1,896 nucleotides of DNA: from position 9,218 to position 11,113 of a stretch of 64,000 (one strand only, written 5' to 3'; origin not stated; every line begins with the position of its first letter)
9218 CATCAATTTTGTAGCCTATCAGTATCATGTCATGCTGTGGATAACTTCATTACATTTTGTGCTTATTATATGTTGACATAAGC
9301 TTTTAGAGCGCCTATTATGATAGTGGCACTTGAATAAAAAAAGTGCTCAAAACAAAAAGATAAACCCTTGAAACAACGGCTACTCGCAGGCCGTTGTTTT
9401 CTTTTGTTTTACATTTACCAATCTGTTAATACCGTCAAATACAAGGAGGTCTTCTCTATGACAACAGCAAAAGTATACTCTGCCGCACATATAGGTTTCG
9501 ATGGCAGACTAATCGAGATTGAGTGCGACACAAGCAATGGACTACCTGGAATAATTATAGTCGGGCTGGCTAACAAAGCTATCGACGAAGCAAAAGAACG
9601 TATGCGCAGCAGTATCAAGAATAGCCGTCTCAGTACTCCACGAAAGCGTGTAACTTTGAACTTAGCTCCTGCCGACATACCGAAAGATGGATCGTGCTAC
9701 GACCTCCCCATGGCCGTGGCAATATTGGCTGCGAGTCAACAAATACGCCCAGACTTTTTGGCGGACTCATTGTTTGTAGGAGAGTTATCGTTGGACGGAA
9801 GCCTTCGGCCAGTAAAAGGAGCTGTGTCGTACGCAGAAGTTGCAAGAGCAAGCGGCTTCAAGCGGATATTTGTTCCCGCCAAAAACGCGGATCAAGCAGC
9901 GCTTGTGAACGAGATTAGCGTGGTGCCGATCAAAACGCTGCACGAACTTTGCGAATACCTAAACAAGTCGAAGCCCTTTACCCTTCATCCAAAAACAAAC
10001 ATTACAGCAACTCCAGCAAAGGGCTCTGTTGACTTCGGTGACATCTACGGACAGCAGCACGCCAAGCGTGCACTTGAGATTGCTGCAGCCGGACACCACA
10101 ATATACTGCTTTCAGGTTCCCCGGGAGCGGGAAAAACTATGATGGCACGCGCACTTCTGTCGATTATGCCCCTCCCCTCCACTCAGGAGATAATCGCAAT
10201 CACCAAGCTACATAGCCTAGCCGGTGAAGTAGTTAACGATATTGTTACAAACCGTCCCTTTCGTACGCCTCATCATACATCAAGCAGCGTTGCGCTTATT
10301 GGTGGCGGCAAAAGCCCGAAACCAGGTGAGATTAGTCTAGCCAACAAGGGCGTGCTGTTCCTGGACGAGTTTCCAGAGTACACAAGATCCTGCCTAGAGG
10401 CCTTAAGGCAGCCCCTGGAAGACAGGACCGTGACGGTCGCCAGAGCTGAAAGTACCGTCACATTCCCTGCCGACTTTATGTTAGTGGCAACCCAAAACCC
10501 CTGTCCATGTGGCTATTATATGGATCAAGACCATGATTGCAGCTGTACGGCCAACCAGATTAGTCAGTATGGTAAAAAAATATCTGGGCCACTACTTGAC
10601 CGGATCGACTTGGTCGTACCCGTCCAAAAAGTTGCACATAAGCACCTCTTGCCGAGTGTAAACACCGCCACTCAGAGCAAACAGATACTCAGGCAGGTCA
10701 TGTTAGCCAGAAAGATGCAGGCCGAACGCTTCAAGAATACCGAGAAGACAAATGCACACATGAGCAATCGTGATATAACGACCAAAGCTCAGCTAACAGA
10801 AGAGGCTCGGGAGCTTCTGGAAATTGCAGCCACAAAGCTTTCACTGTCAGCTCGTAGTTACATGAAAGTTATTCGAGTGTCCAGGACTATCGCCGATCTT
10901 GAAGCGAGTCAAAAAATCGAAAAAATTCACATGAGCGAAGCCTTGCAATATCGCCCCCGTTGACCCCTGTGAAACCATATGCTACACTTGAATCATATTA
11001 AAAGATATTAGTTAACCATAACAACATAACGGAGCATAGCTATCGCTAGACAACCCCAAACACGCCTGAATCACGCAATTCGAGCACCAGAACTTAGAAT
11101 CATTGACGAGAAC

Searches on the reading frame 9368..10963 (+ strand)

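Call 62: search_protein_families(library=ncbifam, proteins=[window:9368-10963:+], max_evalue=1e-10)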
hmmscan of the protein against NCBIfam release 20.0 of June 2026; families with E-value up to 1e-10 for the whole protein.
window:9368-10963:+ (531 aa): 6 families
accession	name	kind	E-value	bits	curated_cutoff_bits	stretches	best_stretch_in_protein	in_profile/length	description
TIGR00368.1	TIGR00368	hypoth_equivalog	1.7e-169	564.6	362.4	1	36-529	1-499/499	YifB family Mg chelatase-like AAA ATPase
NF007365.0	PRK09862.1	equivalog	1.6e-124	416.3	530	1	31-529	1-492/506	YifB family Mg chelatase-like AAA ATPase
TIGR02902.1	spore_lonB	equivalog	5.4e-19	68.2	723.3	0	101-197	434-529/531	ATP-dependent protease LonB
TIGR00764.1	lon_rel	equivalog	1.6e-16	60.1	516.6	0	225-282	19-76/608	ATP-dependent protease LonB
TIGR02031.1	BchD-ChlD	equivalog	2.7e-11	42.9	499.55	0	232-379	3-144/608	magnesium chelatase ATPase subunit D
TIGR02903.1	spore_lon_C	equivalog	5.8e-11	41.6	678.8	0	106-196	527-612/615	Lon family ATP-dependent protease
